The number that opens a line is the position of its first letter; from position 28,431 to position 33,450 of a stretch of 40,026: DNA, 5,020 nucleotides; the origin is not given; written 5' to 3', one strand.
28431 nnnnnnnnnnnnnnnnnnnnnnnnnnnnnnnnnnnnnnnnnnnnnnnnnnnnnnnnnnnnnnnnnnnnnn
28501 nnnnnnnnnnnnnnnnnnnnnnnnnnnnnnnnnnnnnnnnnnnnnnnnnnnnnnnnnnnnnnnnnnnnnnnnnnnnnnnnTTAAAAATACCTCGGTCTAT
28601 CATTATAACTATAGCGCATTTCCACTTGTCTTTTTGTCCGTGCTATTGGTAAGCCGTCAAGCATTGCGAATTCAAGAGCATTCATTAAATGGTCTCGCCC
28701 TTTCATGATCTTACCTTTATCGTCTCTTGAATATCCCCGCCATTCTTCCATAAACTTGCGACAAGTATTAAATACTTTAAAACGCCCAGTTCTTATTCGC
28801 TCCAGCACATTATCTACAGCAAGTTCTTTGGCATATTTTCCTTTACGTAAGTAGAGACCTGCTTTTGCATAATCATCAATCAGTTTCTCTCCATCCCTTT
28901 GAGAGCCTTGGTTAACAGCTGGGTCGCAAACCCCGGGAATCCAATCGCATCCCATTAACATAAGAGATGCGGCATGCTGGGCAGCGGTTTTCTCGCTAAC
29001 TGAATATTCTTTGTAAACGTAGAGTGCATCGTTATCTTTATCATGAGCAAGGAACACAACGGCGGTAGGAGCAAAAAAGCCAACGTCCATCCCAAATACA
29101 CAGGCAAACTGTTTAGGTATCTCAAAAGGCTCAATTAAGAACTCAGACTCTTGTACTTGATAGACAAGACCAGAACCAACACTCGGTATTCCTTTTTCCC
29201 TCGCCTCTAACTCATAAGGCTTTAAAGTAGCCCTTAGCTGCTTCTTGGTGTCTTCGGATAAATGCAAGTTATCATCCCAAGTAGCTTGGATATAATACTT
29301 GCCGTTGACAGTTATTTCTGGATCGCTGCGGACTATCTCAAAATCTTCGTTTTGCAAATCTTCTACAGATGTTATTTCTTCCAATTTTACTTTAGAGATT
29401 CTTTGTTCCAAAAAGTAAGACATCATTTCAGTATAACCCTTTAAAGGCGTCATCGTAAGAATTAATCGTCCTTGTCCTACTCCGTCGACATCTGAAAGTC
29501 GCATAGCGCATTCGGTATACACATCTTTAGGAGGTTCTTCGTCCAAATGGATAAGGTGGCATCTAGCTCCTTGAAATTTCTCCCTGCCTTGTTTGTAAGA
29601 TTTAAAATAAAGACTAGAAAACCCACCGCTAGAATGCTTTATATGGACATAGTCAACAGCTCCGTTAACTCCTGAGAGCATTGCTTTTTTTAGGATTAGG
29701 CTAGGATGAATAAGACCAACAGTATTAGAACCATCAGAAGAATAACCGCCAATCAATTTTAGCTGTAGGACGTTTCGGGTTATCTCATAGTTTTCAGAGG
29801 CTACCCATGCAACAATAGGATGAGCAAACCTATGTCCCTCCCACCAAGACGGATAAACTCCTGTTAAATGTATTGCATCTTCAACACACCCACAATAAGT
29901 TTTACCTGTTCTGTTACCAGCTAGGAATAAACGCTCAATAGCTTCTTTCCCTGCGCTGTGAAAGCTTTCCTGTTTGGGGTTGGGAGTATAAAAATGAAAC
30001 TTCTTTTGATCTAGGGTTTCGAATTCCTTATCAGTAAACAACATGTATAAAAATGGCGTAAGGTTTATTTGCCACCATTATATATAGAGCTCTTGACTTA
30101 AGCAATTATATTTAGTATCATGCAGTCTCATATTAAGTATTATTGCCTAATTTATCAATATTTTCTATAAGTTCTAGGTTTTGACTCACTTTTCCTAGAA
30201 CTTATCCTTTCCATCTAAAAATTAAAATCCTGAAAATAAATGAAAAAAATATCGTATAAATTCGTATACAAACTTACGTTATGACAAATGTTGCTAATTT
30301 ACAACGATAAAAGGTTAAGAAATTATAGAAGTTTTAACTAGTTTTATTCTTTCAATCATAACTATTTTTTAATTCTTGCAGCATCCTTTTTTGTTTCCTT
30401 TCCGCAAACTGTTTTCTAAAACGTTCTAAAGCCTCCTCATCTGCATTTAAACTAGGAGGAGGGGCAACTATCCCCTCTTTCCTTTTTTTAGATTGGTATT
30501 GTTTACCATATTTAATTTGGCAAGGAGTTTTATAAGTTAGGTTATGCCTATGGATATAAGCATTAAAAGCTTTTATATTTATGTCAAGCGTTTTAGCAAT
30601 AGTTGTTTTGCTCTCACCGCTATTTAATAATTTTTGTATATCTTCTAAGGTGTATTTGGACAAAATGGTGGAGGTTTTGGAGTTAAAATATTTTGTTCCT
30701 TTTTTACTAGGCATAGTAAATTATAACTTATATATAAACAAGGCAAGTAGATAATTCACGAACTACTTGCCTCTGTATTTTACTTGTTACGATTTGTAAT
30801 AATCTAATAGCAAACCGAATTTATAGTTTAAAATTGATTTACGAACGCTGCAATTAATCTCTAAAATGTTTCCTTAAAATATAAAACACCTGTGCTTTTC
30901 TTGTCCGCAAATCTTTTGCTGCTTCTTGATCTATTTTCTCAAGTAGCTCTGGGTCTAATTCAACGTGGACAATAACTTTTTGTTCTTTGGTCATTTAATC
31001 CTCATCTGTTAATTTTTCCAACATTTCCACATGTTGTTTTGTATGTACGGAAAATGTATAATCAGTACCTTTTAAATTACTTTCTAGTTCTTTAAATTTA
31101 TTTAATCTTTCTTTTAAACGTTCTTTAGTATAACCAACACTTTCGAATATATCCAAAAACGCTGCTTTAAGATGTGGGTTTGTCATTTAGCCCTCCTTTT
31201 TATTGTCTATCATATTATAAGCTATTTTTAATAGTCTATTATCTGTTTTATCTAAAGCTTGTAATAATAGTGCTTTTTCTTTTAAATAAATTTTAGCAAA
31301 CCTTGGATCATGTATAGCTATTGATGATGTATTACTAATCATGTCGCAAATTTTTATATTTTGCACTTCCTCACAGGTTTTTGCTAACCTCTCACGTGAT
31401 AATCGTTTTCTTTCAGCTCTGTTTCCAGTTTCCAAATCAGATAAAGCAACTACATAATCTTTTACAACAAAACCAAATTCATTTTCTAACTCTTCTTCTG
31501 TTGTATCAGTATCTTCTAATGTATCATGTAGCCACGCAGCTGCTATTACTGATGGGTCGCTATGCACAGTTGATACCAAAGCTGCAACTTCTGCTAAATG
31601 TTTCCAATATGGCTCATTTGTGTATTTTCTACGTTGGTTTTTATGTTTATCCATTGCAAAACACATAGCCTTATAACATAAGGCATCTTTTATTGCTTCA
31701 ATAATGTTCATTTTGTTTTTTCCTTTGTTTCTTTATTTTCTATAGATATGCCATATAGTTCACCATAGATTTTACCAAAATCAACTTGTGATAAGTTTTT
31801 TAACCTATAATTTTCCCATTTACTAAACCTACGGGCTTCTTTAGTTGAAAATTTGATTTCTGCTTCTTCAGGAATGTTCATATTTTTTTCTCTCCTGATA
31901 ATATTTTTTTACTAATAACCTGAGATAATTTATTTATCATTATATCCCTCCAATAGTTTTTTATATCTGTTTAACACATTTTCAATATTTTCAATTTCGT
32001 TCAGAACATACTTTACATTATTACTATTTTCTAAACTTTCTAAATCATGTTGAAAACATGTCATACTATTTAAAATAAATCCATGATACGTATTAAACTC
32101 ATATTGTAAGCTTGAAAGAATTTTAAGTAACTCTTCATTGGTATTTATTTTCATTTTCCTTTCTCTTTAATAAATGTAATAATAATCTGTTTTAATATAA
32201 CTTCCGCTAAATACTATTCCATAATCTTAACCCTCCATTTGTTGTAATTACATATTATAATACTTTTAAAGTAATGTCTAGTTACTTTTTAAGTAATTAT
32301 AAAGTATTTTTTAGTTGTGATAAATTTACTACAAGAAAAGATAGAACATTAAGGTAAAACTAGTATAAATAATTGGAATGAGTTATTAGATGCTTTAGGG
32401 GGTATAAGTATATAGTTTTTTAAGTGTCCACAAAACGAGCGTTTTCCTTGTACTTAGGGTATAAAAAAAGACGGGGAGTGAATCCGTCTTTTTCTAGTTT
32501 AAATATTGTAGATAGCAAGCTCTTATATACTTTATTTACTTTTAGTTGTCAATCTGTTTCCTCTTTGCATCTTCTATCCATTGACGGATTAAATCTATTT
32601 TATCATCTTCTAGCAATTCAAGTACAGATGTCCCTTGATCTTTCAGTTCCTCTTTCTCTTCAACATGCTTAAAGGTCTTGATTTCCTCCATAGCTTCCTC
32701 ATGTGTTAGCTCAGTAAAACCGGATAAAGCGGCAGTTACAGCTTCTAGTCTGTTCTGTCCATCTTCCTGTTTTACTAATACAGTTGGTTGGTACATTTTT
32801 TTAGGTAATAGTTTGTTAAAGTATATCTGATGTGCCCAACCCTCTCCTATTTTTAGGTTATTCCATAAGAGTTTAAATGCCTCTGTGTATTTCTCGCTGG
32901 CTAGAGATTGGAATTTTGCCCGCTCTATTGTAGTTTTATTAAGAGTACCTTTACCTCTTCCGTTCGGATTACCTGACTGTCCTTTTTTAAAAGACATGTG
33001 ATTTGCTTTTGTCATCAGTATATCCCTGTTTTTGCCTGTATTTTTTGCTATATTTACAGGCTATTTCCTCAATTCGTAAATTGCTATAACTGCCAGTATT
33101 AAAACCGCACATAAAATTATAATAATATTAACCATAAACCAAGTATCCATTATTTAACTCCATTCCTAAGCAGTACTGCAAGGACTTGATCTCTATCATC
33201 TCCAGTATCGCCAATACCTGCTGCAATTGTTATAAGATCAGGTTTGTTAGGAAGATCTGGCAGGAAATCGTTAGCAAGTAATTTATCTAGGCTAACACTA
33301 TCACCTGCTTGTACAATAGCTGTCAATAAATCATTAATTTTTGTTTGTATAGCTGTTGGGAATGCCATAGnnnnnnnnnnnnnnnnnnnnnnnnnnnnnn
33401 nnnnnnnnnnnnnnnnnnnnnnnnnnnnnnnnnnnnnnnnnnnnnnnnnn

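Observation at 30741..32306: Insulated five-gene cassette (74 aa, 57 aa, HD hydrolase, 63 aa, 46-aa RHH) behind a palindromic-operator promoter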

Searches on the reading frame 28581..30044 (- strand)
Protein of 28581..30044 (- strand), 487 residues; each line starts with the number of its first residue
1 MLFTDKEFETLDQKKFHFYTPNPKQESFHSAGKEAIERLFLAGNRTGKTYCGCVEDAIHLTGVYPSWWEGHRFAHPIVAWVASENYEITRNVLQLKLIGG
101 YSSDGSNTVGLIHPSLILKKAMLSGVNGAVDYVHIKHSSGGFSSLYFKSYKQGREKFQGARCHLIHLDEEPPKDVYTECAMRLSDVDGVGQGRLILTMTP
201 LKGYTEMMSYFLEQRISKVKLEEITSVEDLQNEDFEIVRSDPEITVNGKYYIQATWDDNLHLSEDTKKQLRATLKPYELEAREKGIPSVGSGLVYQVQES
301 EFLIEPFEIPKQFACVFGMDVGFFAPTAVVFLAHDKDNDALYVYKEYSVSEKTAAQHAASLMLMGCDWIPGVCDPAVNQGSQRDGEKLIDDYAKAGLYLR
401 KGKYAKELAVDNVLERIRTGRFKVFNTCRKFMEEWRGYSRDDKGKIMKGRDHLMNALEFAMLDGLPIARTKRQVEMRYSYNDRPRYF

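Call 8: search_protein_families(library=phrogs, max_evalue=0.01, proteins=[window:28581-30044:-])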
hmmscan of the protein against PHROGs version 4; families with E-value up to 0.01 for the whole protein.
window:28581-30044:- (487 aa): 5 families
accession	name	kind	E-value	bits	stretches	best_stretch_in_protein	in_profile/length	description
phrog_31467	-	unknown function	5.9e-58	197.4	1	24-214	44-234/261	-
phrog_2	-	head and packaging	2.7e-28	100.2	1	15-470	261-599/807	terminase large subunit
phrog_5653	-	head and packaging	4.3e-23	83.1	1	289-467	5-183/199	terminase large subunit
phrog_30463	-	unknown function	9.7e-11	43.2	1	407-462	16-71/101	-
phrog_10250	-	head and packaging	0.00014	22.7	1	291-473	22-224/228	terminase large subunit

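Call 9: search_dna_similar(query=window:28581-30044:-, collection=phages, mode=protein, max_rows=15)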
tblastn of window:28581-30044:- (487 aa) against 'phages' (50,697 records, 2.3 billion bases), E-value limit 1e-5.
Records with a match: 436; places in all: 440; records where one place covers at least 80% of the query: 404.
Best place of each record, by identity: 90-95% 1; <60% 435.
By first word of the organism name: Pseudomonas 111; Escherichia 101; Salmonella 97; Vibrio 21; Aeromonas 11; Caudoviricetes 10; Enterobacteria 10; Proteus 10; Arthrobacter 8; Cronobacter 6; and 25 more.
By host as written in the record: Escherichia coli 62; - 39; Pseudomonas aeruginosa 39; Salmonella enterica subsp. enterica serovar Typhimurium 21; Salmonella sp. 17; Pseudomonas aeruginosa PAO1 16; Salmonella enterica 11; Pseudomonas sp. 9; and 131 more.
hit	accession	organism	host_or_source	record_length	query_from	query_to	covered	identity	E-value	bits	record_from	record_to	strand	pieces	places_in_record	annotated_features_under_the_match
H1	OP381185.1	Megaira polyxenophila phage MAnkyphage_25.80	Candidatus Megaira polyxenophila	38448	13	487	98%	91.6%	0e+0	920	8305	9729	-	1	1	terminase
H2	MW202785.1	Caudoviricetes sp.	Manatee Spring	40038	23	470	84%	43.7%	8e-51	349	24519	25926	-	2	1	large terminase protein (x2)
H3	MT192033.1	Chlorobiaceae phage CV-1-33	Chlorobiaceae bacterium strain GSB-B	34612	24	470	92%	39.7%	3e-90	306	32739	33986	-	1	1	hypothetical protein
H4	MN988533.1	Rhizobium phage RHph_N2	Rhizobium etli N741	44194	19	462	91%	37.8%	3e-84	289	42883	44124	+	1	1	terminase large subunit protein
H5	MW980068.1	Rhizobium phage RHEph18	Rhizobium etli sv. phaseoli N561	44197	19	462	91%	37.8%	3e-84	289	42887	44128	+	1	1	terminase large subunit protein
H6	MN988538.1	Rhizobium phage RHph_Y25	Rhizobium etli N6212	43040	19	462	91%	37.8%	3e-84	289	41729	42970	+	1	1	terminase large subunit protein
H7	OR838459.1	Stenotrophomonas phage StenR_269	Stenotrophomonas rhizophila CEMTC 4565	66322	23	471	92%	37.3%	1e-83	288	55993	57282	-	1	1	terminase large subunit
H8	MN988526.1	Rhizobium phage RHph_N3_2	Rhizobium phaseoli N3_2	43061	15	462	92%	37.3%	2e-83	287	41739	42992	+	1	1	terminase large subunit protein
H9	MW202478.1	Caudoviricetes sp.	Manatee Spring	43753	23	456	89%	38.0%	5e-82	283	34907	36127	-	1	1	large terminase protein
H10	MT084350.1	Xylella phage Xfas53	Xylella fastidiosa subsp. multiplex ...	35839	19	462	91%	36.4%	1e-70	249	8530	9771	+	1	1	putative DNA packaging protein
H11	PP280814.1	Pseudomonas phage KG853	Pseudomonas aeruginosa ATCC 27853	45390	13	462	92%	35.8%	9e-81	279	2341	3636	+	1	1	hypothetical protein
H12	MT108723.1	Pseudomonas phage Epa1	Pseudomonas sp.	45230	13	462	92%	35.8%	9e-81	279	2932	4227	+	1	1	terminase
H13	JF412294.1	EBPR podovirus 1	-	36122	24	471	92%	35.9%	9e-84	288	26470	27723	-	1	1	gp39: TerL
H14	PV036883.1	Pseudomonas phage WRAIR_EPa87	Pseudomonas aeruginosa strain MRSN8130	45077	13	462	92%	35.5%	2e-79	275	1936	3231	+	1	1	hypothetical protein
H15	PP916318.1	Pseudomonas phage vB_PaeP_HTN1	Pseudomonas aeruginosa AMT 0166-2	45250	13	462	92%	35.5%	2e-79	275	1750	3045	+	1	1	terminase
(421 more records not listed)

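Call 10: get_annotated_region(hit=H1, flank=8000)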
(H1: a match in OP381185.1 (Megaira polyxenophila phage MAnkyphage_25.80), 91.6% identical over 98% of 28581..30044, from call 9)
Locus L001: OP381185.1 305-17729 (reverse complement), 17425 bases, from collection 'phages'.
description: Megaira polyxenophila phage MAnkyphage_25.80, complete genome.
organism: Megaira polyxenophila phage MAnkyphage_25.80 (NCBI taxid 2981581)
taxonomy: Viruses; Duplodnaviria; Heunggongvirae; Uroviricota; Caudoviricetes
host: Candidatus Megaira polyxenophila; source: freshwater Cryptomonas sp. SAG 25.80; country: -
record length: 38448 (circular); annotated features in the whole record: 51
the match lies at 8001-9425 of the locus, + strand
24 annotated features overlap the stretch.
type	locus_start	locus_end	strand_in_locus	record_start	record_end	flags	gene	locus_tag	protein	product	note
CDS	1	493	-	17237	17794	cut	-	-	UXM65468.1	hypothetical protein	-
CDS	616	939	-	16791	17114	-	-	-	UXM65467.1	transcription regulator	-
CDS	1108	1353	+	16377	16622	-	-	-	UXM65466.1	CCDC90-like domain-containing protein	-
CDS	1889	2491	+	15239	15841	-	-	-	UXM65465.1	replication initiator protein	-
CDS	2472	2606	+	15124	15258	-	-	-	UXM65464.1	hypothetical protein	-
CDS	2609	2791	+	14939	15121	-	-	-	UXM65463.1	hypothetical protein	-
CDS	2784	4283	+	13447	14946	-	-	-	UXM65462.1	hypothetical protein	-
CDS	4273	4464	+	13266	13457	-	-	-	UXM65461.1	ANK_REP_REGION domain-containing protein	-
CDS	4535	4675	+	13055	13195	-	-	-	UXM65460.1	hypothetical protein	-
CDS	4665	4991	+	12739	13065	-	-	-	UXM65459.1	hypothetical protein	-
CDS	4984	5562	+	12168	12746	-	-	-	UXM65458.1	hypothetical protein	-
CDS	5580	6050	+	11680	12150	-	-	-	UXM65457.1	DUF3685 domain-containing protein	-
CDS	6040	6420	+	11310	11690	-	-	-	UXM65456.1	ANK_REP_REGION domain-containing protein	-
CDS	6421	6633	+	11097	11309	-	-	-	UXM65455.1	transcription factor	-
CDS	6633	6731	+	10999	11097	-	-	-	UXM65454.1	hypothetical protein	-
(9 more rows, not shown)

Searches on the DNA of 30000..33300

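Call 87: search_rna_families(source=window, start=30000, end=33300, threshold=evalue, max_evalue=1)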
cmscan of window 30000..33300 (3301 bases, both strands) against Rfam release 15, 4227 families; matches with E-value up to 1: 1.
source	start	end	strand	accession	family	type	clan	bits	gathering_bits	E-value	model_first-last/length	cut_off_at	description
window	31446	31566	-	RF02111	IS009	Gene;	-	16.9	117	0.6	1-199/199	no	IS009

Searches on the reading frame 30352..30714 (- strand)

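Call 7: search_protein_families(library=pfam, max_evalue=1, proteins=[window:30352-30714:-])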
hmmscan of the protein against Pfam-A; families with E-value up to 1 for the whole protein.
window:30352-30714:- (120 aa): 2 families
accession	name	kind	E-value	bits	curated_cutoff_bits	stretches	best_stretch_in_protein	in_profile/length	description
PF02796.21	HTH_7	-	0.069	13.7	23.8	1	20-45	5-33/45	Helix-turn-helix domain of resolvase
PF09803.14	Pet100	-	0.15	12.8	24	1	86-114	44-72/73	Pet100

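Call 8: search_protein_families(library=phrogs, max_evalue=0.01, proteins=[window:30352-30714:-])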
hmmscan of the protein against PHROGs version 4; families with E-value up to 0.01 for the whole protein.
window:30352-30714:- (120 aa): 1 family
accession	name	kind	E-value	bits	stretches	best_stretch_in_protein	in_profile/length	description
phrog_125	-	DNA, RNA and nucleotide metabolism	0.00035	21.2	1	18-80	163-226/254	DNA invertase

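Call 73: search_protein_families(library=padloc, max_evalue=0.01, proteins=[window:30352-30714:-])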
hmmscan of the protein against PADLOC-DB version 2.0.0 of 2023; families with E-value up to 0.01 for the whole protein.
window:30352-30714:- (120 aa): 0 families

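Call 74: search_protein_families(library=ncbifam, max_evalue=0.01, proteins=[window:30352-30714:-])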
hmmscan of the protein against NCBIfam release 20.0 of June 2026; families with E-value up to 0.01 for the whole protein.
window:30352-30714:- (120 aa): 0 families
